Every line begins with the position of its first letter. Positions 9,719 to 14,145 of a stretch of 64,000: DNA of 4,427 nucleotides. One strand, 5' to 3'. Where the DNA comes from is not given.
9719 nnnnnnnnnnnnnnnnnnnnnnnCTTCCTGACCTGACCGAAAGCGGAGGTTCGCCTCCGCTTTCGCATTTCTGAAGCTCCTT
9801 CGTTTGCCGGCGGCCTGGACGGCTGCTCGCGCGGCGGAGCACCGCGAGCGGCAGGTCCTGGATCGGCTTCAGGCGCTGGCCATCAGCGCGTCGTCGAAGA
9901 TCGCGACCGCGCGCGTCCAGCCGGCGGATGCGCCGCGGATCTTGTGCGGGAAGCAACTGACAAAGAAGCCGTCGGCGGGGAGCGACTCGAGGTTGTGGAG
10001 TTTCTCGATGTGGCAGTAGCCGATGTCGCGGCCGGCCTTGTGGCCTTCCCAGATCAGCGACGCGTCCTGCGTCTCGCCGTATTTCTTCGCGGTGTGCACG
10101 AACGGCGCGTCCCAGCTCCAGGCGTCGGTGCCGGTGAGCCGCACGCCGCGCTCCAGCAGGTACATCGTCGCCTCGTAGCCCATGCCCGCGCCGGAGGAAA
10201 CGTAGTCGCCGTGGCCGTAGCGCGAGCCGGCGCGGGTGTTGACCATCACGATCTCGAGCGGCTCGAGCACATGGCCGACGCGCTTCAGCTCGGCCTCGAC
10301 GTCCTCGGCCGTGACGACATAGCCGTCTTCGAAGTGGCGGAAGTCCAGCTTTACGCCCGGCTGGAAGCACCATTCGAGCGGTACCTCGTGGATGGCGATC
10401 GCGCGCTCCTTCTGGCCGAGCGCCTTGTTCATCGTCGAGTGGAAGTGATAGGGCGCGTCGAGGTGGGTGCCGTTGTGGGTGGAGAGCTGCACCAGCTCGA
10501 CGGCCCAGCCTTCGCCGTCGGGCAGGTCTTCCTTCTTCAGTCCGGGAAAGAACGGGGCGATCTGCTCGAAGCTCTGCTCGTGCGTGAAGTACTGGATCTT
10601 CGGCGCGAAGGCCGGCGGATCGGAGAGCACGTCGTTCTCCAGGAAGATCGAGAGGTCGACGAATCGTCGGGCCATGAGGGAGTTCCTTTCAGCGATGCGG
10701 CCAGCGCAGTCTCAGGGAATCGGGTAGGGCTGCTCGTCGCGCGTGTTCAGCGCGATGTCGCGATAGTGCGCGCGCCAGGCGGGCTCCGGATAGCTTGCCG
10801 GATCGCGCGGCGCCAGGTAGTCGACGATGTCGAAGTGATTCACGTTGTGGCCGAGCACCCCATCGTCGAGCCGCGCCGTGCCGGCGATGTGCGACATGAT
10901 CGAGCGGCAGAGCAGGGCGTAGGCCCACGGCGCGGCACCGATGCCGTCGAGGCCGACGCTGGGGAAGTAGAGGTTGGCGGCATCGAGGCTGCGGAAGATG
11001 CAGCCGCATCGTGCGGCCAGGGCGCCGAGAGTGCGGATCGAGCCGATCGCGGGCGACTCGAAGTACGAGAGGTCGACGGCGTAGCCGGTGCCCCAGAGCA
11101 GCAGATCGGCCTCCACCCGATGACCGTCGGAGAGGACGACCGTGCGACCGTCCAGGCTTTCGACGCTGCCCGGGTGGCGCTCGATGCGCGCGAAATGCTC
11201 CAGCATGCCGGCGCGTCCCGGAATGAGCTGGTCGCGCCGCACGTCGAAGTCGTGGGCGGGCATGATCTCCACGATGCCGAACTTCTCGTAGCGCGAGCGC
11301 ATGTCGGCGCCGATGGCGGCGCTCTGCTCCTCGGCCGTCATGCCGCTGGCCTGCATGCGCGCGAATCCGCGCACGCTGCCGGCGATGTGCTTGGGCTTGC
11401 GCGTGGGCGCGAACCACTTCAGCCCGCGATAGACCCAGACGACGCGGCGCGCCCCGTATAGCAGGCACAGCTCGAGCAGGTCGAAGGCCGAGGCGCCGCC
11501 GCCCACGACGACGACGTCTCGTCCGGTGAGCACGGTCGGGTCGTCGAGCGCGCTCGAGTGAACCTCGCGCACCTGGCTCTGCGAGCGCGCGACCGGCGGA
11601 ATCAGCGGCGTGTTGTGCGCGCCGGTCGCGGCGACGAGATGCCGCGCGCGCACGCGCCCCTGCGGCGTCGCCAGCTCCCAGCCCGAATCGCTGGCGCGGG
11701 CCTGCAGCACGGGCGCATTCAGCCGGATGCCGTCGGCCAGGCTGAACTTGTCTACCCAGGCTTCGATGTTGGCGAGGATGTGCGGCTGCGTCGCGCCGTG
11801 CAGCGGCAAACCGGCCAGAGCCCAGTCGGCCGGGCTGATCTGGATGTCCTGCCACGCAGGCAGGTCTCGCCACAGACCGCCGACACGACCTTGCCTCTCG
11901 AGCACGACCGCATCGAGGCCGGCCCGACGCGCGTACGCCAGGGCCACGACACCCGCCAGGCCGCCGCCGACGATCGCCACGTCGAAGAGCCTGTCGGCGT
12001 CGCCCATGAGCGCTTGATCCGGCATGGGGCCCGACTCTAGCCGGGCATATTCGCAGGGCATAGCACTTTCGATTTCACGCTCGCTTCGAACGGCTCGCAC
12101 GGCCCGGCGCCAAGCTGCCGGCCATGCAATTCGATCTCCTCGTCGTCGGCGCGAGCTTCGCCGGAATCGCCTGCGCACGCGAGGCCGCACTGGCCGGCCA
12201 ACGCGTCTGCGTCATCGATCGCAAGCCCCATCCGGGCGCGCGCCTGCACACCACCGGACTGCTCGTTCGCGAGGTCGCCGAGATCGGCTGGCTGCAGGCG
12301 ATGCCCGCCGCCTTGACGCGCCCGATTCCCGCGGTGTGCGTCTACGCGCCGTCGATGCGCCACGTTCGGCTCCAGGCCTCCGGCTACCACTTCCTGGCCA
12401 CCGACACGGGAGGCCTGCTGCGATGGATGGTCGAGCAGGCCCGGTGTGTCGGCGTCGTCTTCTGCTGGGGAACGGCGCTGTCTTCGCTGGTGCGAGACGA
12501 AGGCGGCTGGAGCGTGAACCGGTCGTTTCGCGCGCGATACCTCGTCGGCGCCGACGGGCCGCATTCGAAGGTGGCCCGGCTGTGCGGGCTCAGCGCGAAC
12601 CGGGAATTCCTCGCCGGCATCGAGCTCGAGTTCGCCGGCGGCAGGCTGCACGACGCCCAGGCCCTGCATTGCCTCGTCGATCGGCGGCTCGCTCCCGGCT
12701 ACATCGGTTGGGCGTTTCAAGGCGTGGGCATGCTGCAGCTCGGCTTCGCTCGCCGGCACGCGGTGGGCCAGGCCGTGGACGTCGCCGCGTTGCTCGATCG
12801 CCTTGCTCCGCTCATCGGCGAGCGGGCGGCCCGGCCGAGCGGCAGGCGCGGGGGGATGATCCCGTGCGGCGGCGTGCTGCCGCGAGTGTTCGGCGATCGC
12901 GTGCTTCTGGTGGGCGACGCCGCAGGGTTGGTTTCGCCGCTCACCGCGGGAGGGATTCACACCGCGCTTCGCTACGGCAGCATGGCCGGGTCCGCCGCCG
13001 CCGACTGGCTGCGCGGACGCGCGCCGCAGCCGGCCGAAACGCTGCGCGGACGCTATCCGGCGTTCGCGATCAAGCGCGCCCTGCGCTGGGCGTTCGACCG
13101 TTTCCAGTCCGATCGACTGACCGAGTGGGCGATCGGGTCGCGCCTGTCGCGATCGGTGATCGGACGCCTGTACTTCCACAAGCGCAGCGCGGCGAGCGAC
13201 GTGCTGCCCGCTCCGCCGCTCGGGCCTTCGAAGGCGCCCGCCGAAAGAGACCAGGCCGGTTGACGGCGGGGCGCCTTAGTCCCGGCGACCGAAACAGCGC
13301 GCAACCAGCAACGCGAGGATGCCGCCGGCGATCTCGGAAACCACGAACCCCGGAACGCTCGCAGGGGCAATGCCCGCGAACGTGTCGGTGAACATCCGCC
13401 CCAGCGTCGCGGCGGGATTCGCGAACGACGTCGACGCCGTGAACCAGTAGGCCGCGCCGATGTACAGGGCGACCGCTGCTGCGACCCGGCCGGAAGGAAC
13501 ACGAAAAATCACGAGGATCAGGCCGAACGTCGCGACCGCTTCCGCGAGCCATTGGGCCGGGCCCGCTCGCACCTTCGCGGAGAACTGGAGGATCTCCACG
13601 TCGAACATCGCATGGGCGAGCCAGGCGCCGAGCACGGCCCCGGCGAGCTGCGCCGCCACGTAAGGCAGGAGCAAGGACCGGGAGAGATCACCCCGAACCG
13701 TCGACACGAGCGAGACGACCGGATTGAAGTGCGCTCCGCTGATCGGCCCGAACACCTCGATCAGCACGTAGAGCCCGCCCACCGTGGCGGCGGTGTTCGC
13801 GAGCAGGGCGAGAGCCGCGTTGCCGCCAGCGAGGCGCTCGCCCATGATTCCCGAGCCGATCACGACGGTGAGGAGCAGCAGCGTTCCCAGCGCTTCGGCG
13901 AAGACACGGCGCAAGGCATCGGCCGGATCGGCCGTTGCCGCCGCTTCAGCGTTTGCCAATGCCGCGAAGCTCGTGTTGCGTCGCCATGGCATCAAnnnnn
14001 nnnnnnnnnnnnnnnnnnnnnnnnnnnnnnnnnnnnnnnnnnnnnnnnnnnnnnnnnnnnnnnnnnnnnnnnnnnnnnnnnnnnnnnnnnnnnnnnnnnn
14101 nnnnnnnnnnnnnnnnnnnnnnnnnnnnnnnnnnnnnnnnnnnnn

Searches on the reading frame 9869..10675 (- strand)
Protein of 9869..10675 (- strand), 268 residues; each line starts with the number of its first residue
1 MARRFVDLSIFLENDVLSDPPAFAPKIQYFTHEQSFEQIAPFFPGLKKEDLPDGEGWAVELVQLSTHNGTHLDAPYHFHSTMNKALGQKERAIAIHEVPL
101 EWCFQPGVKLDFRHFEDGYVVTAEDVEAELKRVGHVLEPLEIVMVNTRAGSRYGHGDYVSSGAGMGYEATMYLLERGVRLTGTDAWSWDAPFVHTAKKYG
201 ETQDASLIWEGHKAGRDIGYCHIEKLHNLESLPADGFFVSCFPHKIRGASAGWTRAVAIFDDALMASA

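Call 14: search_protein_families(library=ncbifam, proteins=[window:9869-10675:-], max_evalue=0.00001)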
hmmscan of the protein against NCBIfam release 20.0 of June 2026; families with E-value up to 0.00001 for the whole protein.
window:9869-10675:- (268 aa): 1 family
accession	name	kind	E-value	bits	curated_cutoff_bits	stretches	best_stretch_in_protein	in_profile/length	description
TIGR03035.1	trp_arylform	equivalog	3e-06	27.3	223.05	0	59-189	38-148/206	arylformamidase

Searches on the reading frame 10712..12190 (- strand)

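Call 14: search_protein_families(library=ncbifam, proteins=[window:10712-12190:-], max_evalue=0.00001)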
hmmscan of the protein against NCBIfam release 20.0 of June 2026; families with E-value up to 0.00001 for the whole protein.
window:10712-12190:- (492 aa): 12 families
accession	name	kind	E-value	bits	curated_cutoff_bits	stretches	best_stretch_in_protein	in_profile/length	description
NF040505.1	ArsO_flavin_mono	equivalog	1.1e-25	90.9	425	1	70-379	2-289/346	ArsO family NAD(P)H-dependent flavin-containing monooxygenase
TIGR04046.1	MSMEG_0569_nitr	hypoth_equivalog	4.6e-16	58.8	498.35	1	70-246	2-184/400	MSMEG_0569 family flavin-dependent oxidoreductase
TIGR04018.1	Bthiol_YpdA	hypoth_equivalog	1.4e-09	37.2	339.9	1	70-240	1-170/316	YpdA family putative bacillithiol disulfide reductase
NF058570.1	trimeth_mono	equivalog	4.4e-09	36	675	0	184-256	154-227/443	trimethylamine monooxygenase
TIGR01318.1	gltD_gamma_fam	subfamily_domain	2.2e-08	33.1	482.95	0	56-107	131-180/467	glutamate synthase, small subunit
TIGR01292.1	TRX_reduct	equivalog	4.9e-08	32.1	343.45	1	70-237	2-155/300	thioredoxin-disulfide reductase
NF009409.0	PRK12770.1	subfamily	1.3e-07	31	343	0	221-265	171-215/360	putative glutamate synthase subunit beta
TIGR03143.1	AhpF_homolog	hypoth_equivalog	3.9e-07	29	687.65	1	66-236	2-156/555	putative alkyl hydroperoxide reductase F subunit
NF009408.0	PRK12769.1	equivalog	8.2e-07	27.5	1003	0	216-256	460-501/659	formate-dependent uric acid utilization protein AegA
NF009410.0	PRK12771.1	subfamily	2.5e-06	26.4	516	0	217-255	263-300/566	NAD(P)-binding protein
TIGR03140.1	AhpF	equivalog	7.3e-06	24.8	502.9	0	66-235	210-364/515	alkyl hydroperoxide reductase subunit F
TIGR01317.1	GOGAT_sm_gam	subfamily_domain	9.8e-06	24.7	447.7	0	70-107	145-182/485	glutamate synthase small subunit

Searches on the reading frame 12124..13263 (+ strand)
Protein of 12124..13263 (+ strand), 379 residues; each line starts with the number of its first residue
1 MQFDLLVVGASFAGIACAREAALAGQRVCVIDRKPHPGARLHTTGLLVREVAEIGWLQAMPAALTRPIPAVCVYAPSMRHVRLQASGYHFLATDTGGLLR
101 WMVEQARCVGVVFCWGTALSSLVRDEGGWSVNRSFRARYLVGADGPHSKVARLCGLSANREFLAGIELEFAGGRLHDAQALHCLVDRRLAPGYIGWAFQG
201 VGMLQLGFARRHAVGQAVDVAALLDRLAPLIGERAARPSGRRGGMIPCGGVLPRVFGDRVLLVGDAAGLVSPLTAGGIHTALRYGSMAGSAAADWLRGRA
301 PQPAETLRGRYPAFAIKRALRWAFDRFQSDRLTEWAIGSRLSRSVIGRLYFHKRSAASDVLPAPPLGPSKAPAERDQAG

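Call 14: search_protein_families(library=ncbifam, proteins=[window:12124-13263:+], max_evalue=0.00001)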
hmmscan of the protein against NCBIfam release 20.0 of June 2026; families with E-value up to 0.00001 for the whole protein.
window:12124-13263:+ (379 aa): 17 families
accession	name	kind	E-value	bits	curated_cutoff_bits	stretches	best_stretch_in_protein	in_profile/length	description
TIGR02032.1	GG-red-SF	subfamily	2.5e-32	112.7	158.8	1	3-291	1-296/297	geranylgeranyl reductase family protein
TIGR02023.1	BchP-ChlP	subfamily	9.6e-18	64.3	343.3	1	131-299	138-306/388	geranylgeranyl diphosphate reductase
NF041080.1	DGGGPL_reductase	equivalog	1.5e-12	47.2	580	1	2-120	1-119/447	digeranylgeranylglycerophospholipid reductase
NF033145.1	rif_monoox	equivalog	6.4e-12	45.1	800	1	3-157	1-163/472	rifampin monooxygenase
NF045655.1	MkRedMenJ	equivalog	1.3e-10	40.8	700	1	3-324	5-348/406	menaquinone reductase MenJ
NF041385.1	Dggglyphlred_Halo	equivalog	4e-08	32.2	700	0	2-199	4-211/405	digeranylgeranylglycerophospholipid reductase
NF041160.1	DGGPL_Thplmales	equivalog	2.1e-07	30.2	780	0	136-291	149-309/396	digeranylgeranylglycerophospholipid reductase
NF004780.0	PRK06126.1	subfamily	2.6e-07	29.3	445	0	133-159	174-200/552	hypothetical protein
NF008519.0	PRK11445.1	equivalog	3.8e-07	29.7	303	0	133-207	144-215/355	FAD-binding protein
NF006593.0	PRK09126.1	equivalog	3.9e-07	29.3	420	0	1-36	3-38/393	5-demethoxyubiquinol-8 5-hydroxylase UbiM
NF046068.1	AkvoneHdxseDnrF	equivalog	9e-07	28.2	650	0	102-157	115-179/439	aklavinone 12-hydroxylase DnrF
TIGR01372.1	soxA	subfamily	1.1e-06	26.8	1164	1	3-64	169-230/996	sarcosine oxidase subunit alpha family protein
NF004832.0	PRK06184.1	subfamily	1.6e-06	27.2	476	0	3-156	7-179/506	hypothetical protein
TIGR01988.1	Ubi-OHases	subfamily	2e-06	26.9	224.65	0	132-160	149-177/387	ubiquinone biosynthesis hydroxylase, UbiH/UbiF/VisC/COQ6 family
NF005691.0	PRK07494.1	equivalog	2.2e-06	26.5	459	0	2-49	8-54/404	UbiH/UbiF family hydroxylase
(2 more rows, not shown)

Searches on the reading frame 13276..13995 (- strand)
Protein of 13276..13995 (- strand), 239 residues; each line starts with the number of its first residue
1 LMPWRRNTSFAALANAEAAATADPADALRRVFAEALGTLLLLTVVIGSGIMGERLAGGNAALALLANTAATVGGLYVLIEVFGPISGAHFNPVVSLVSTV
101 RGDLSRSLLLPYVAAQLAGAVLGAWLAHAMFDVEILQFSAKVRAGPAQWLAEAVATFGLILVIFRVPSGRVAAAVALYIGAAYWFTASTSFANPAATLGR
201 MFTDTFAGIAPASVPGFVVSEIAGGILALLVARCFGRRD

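Call 14: search_protein_families(library=ncbifam, proteins=[window:13276-13995:-], max_evalue=0.00001)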
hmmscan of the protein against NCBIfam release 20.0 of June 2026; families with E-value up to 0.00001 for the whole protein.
window:13276-13995:- (239 aa): 2 families
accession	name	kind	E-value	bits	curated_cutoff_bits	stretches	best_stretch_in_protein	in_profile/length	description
TIGR00861.1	MIP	subfamily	1e-14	54.9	171.25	1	33-231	1-223/224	MIP family channel protein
NF003838.0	PRK05420.1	equivalog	4.4e-10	39.4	256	1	28-128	2-100/231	aquaporin Z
